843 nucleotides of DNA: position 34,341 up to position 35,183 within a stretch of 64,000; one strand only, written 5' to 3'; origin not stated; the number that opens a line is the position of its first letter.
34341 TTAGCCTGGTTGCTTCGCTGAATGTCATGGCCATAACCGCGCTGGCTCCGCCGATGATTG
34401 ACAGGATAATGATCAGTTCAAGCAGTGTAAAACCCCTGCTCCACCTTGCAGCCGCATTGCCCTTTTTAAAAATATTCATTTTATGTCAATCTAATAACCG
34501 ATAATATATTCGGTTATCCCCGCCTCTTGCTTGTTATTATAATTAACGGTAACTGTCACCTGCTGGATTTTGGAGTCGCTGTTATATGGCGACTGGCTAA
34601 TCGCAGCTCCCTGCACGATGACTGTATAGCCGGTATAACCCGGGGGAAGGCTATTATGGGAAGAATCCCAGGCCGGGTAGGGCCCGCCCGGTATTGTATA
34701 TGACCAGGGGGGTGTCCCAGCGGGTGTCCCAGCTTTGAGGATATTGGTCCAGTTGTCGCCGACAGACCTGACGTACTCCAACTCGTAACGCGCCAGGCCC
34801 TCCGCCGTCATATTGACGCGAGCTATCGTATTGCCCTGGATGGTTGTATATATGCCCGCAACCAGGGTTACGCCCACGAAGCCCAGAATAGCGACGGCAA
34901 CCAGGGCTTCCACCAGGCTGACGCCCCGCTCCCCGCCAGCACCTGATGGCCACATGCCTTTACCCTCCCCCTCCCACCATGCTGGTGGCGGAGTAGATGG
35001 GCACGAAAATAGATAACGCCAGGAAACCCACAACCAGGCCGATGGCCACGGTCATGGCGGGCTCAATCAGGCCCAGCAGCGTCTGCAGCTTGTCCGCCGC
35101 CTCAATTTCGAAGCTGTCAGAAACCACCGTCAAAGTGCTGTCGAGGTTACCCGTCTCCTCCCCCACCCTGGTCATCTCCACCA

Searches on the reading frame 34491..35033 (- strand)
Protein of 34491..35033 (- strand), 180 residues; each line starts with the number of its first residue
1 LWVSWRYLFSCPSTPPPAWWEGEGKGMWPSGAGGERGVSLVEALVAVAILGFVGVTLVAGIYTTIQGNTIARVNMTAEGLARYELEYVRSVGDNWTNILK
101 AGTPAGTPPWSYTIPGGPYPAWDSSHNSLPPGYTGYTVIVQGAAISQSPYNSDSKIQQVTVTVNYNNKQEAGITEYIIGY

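Call 44: search_protein_families(library=pfam, proteins=[window:34491-35033:-], max_evalue=0.001)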
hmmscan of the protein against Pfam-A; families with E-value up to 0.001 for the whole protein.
window:34491-35033:- (180 aa): 1 family
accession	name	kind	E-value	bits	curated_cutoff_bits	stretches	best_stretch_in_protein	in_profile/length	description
PF07963.17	N_methyl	-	0.00053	19.9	21.2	1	35-56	4-25/27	Prokaryotic N-terminal methylation motif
